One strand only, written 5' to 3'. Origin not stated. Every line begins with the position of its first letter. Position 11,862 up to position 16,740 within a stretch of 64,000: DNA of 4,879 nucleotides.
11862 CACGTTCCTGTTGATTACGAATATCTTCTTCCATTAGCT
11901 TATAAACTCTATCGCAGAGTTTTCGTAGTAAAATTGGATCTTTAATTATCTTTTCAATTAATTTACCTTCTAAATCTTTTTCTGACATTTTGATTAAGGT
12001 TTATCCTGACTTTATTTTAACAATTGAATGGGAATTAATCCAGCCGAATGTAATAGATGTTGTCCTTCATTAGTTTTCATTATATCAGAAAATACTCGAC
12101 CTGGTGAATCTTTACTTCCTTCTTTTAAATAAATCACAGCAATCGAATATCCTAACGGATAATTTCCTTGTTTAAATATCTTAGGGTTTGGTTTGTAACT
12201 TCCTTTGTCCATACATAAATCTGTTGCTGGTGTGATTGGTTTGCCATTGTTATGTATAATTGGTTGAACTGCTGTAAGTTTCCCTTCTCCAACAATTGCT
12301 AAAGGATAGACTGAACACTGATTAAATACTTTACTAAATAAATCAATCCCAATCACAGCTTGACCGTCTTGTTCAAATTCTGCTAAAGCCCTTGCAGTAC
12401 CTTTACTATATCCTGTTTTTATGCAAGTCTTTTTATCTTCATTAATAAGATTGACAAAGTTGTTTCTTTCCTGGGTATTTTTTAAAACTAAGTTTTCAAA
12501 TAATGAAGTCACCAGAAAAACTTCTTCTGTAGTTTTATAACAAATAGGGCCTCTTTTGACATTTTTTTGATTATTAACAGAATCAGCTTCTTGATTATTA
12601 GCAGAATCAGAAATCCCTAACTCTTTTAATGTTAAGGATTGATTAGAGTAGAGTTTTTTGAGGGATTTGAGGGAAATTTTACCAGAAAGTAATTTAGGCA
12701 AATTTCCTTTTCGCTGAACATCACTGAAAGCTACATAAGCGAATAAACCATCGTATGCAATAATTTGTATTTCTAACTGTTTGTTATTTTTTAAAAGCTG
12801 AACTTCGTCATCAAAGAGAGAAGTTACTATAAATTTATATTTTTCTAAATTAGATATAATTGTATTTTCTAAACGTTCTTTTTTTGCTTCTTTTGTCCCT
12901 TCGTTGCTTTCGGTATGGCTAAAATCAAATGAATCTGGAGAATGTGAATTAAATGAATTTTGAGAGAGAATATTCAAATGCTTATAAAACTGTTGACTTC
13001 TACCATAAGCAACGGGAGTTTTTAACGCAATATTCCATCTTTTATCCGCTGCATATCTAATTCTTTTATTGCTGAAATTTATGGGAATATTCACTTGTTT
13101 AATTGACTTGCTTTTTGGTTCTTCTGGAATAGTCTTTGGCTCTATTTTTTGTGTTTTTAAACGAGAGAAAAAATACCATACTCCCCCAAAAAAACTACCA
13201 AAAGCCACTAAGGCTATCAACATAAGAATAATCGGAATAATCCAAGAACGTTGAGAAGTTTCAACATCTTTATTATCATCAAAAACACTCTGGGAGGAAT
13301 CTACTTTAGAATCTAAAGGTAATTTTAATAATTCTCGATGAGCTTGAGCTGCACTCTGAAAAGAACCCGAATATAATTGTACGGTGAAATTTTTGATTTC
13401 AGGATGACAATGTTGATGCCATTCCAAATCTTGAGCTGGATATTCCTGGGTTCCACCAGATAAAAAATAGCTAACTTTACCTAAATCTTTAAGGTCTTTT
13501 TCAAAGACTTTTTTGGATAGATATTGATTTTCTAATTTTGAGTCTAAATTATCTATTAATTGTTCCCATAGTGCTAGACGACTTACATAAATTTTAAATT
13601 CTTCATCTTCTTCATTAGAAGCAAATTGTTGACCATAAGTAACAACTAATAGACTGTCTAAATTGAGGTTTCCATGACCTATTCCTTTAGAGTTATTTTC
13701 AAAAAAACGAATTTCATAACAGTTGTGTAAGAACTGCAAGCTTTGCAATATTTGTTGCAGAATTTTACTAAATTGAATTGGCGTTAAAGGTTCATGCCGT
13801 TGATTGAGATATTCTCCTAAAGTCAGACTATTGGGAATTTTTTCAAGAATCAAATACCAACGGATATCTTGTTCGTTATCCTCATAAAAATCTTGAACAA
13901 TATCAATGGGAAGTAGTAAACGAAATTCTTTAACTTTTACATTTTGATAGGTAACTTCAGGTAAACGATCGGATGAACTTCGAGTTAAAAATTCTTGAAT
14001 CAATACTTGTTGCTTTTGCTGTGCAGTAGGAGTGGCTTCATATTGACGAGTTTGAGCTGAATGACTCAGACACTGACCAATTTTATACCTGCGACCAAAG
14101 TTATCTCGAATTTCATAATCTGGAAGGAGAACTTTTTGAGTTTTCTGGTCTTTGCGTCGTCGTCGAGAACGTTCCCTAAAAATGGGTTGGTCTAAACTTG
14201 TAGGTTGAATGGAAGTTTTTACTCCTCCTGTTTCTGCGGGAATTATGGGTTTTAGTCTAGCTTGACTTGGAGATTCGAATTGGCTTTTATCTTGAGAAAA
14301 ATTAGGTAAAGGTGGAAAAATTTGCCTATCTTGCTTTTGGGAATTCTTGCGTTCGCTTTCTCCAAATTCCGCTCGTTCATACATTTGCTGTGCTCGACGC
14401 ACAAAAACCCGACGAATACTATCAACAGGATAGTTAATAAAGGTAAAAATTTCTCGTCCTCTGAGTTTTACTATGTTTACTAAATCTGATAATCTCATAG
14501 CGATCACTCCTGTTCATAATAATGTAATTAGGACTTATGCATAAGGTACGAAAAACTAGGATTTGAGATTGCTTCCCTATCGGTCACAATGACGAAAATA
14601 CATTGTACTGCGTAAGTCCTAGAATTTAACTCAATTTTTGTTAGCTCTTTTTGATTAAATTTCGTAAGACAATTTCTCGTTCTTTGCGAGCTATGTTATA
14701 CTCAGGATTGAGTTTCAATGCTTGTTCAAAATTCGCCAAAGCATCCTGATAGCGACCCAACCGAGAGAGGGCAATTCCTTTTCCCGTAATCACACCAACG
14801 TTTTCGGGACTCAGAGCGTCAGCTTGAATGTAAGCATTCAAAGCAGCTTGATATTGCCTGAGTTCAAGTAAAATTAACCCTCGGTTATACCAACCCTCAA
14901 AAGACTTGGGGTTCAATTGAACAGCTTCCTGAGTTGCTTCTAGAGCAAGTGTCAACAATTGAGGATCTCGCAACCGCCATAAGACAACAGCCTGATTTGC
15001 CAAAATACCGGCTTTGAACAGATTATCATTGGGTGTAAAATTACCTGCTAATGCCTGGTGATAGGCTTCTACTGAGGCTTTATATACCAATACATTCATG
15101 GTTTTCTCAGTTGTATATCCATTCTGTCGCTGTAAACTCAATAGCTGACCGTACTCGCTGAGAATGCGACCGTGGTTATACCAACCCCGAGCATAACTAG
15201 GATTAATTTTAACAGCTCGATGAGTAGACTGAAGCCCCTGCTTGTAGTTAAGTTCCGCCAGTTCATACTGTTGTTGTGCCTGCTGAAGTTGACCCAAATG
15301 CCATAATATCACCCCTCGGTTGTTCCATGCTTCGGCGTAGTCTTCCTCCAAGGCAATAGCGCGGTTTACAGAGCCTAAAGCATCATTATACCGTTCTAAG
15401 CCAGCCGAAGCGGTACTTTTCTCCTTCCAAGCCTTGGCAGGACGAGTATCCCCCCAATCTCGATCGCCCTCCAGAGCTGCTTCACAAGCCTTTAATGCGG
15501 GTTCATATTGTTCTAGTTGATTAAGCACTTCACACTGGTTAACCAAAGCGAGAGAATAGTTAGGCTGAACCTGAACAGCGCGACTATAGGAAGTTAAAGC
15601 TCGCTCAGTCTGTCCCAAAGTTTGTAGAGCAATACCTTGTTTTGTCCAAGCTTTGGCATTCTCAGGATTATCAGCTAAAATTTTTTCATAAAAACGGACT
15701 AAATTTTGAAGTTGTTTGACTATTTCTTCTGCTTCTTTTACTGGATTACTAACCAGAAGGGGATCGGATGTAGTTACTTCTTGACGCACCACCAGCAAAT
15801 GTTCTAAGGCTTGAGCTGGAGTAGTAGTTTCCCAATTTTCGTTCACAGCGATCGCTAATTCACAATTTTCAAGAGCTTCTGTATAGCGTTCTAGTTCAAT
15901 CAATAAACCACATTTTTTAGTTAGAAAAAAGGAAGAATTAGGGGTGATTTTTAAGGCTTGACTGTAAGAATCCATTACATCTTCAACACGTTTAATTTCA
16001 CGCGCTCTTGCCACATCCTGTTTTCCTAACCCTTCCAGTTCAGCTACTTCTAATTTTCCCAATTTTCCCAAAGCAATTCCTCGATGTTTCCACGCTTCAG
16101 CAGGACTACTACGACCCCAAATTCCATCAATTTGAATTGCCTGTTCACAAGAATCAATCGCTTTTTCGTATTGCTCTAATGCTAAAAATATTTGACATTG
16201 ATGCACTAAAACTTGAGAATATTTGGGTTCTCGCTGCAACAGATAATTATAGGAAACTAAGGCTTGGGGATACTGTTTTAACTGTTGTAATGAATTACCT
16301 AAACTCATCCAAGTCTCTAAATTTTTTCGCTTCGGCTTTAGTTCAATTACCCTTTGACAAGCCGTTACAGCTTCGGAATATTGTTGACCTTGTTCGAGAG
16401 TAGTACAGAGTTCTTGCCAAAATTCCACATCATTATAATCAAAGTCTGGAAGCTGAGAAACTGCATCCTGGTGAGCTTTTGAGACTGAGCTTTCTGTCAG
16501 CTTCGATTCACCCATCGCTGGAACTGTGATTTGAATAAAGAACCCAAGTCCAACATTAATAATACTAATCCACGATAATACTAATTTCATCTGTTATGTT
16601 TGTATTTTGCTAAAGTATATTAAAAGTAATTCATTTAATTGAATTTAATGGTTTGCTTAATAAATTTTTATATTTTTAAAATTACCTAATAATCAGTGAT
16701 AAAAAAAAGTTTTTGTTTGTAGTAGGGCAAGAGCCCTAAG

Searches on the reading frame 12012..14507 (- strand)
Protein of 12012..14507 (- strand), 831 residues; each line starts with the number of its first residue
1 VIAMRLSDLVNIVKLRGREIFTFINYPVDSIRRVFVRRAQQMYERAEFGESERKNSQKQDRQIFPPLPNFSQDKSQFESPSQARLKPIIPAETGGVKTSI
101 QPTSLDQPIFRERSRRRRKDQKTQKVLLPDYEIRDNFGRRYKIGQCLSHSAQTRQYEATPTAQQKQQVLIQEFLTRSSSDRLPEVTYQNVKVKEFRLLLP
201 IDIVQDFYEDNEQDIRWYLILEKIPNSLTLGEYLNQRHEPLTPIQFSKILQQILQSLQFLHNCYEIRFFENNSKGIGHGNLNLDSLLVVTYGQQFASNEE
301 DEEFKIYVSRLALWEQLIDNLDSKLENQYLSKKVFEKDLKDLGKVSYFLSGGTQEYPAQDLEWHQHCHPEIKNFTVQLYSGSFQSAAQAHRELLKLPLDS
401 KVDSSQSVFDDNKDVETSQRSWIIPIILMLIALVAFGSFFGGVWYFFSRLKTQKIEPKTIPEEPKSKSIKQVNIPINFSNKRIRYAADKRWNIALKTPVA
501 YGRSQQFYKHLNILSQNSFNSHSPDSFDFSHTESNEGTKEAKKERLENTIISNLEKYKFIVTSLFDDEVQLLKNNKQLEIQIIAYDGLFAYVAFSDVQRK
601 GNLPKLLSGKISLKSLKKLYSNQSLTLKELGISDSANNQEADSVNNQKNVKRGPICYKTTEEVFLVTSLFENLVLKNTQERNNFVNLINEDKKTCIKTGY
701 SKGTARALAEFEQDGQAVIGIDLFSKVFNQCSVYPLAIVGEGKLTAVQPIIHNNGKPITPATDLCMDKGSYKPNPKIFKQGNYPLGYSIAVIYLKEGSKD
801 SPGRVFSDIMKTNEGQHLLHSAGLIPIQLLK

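Call 6: search_protein_families(library=pfam, proteins=[window:12012-14507:-], max_evalue=0.1)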
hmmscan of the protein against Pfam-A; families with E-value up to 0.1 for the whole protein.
window:12012-14507:- (831 aa): 1 family
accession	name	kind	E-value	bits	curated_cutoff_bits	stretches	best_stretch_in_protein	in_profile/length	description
PF00069.31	Pkinase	-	0.032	14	31.7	0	207-263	63-117/263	Protein kinase domain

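Call 37: search_solved_structures(query=window:12012-14507:-, max_evalue=1)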
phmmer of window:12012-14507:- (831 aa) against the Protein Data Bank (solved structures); distinct sequences matched with E-value up to 1: 4.
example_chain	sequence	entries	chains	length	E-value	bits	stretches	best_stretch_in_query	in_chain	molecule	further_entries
6pzm_A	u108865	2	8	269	0.39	11.8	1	685-753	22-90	3-ketoacyl-ACP reductase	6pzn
2ac5_A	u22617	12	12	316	0.71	10.9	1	208-262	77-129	MAP kinase-interacting serine/threonine kinase 2 | MAP kinase-interacting serine/threonine-protein kinase 2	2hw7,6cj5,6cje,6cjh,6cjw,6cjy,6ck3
8xfm_A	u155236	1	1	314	0.71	10.9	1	208-262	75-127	MAP kinase-interacting serine/threonine-protein kinase 2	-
2ac3_A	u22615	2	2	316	0.72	10.9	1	208-262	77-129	MAP kinase-interacting serine/threonine kinase 2 | MAP kinase-interacting serine/threonine-protein kinase 2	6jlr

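Call 46: search_protein_families(library=ncbifam, proteins=[window:12012-14507:-], max_evalue=0.01)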
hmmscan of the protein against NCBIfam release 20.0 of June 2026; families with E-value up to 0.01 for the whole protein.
window:12012-14507:- (831 aa): 0 families

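Call 47: search_protein_families(library=phrogs, proteins=[window:12012-14507:-], max_evalue=0.01)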
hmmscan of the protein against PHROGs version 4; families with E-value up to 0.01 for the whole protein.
window:12012-14507:- (831 aa): 0 families

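Call 58: search_solved_structures(query=A4, max_evalue=1)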
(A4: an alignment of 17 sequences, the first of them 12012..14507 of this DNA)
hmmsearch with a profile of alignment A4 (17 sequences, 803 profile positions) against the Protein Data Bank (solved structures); distinct sequences matched with E-value up to 1: 133 (the best 60 are shown).
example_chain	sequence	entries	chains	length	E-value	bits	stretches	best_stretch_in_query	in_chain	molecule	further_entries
4q8r_A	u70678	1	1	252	2.8e-08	35.9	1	556-655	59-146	Phosphate ABC transporter, phosphate-binding protein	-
4gd5_A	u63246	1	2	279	6.3e-08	34.7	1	556-655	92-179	Phosphate ABC transporter, phosphate-binding protein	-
8edh_A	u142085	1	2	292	7.5e-06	27.9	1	147-263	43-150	Serine/threonine-protein kinase WNK3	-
9d7q_A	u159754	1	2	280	7.8e-06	27.8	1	148-263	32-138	Serine/threonine-protein kinase WNK3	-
5o26_A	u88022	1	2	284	8e-06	27.8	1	148-263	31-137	Serine/threonine-protein kinase WNK3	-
5o1v_A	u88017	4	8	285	8e-06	27.8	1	148-263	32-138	Serine/threonine-protein kinase WNK3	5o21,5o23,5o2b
5o2c_A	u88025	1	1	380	1.3e-05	27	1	148-263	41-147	Serine/threonine-protein kinase WNK3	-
9d3f_A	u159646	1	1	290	2.1e-05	26.4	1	146-263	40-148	Serine/threonine-protein kinase WNK1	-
4q2a_A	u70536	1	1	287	3.6e-05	25.6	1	146-263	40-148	Serine/threonine-protein kinase WNK1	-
9znm_A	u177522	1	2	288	3.6e-05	25.6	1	146-263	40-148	Serine/threonine-protein kinase WNK1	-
5drb_A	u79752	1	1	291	3.6e-05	25.6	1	146-263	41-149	Serine/threonine-protein kinase WNK1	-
4pwn_A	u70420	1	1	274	3.6e-05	25.6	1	147-263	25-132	Serine/threonine-protein kinase WNK1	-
6cn9_A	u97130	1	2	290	3.6e-05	25.6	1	146-263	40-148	Serine/threonine-protein kinase WNK1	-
6ol2_A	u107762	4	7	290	3.6e-05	25.6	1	146-263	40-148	Serine/threonine-protein kinase WNK1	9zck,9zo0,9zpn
7uos_A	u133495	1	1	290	3.6e-05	25.6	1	146-263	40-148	Serine/threonine-protein kinase WNK1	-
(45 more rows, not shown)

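Call 59: search_protein_families(library=pfam, alignment_id=A4, max_evalue=0.01)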
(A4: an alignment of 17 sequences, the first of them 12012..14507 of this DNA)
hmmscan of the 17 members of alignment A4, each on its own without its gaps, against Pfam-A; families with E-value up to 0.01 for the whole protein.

A. member 1, window:12012-14507:- (831 aa): 0 families

B. families by the number of members that match (of 17 scanned): 3 families
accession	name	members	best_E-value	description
PF00069.31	Pkinase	11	6.4e-06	Protein kinase domain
PF12849.12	PBP_like_2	9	1.4e-14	PBP superfamily domain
PF13531.11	SBP_bac_11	1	0.0037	Bacterial extracellular solute-binding protein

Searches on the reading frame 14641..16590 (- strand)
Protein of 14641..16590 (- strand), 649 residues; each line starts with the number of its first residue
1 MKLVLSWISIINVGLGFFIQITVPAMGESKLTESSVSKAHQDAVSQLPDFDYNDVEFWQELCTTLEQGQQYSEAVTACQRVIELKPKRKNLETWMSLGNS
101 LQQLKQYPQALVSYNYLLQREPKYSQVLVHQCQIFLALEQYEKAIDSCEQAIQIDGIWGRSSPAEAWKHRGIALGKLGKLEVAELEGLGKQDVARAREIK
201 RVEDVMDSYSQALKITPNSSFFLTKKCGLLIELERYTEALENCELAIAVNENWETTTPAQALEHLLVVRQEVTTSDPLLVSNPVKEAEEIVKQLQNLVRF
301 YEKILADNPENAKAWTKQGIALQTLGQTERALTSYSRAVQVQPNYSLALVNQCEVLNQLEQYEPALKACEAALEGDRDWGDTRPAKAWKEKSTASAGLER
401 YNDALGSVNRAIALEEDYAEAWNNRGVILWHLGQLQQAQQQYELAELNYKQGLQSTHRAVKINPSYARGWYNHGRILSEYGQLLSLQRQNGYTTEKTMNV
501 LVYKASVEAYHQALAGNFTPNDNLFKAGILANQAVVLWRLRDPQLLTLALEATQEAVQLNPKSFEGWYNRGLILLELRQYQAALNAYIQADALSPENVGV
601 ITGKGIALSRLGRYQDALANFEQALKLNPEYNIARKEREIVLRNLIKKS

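Call 6: search_protein_families(library=pfam, proteins=[window:14641-16590:-], max_evalue=0.1)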
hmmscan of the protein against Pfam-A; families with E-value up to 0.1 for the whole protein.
window:14641-16590:- (649 aa): 31 families (the best 25 are shown)
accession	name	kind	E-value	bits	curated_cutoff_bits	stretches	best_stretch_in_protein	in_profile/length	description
PF00515.34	TPR_1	-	2.1e-56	186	27.8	8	603-631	6-34/34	Tetratricopeptide repeat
PF07719.23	TPR_2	-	7.5e-45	147.8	27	7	604-631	7-34/34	Tetratricopeptide repeat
PF13431.12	TPR_17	-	3.5e-29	99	24.4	3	300-332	1-33/34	Tetratricopeptide repeat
PF13414.12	TPR_11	-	8.9e-28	96.2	26.8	4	400-433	9-42/42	TPR repeat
PF13432.12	TPR_16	-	1.2e-27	96.4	32.7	5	397-445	9-57/65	Tetratricopeptide repeat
PF13181.12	TPR_8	-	5.4e-27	92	25.7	4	565-597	2-34/34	Tetratricopeptide repeat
PF13371.12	TPR_9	-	7.3e-26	90.4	35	4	548-596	13-61/73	Tetratricopeptide repeat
PF13424.12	TPR_12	-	2.1e-22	79.5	30.1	5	567-627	6-74/77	Tetratricopeptide repeat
PF14559.12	TPR_19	-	4.4e-20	72.2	25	4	574-630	1-57/68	Tetratricopeptide repeat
PF13428.12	TPR_14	-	1.7e-19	68.7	23.5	1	606-635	9-38/44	Tetratricopeptide repeat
PF23914.1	TPR_CcmH_CycH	-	6.2e-13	49.3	42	2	305-360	43-98/158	Cytochrome c-type biogenesis protein H TPR domain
PF01239.28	PPTA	-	3.1e-12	45.9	29.5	1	549-576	4-31/32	Protein prenyltransferase alpha subunit repeat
PF12895.13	ANAPC3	-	6.7e-07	30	27.2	1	69-149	3-80/82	Anaphase-promoting complex, cyclosome, subunit 3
PF13174.12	TPR_6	-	1.3e-06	29.1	26.3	0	314-344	2-32/33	Tetratricopeptide repeat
PF25575.1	TPR_BSK1_C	-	7.9e-06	26.2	42.2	0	199-261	55-118/118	Serine/threonine-protein kinase BSK1-like, TPR repeats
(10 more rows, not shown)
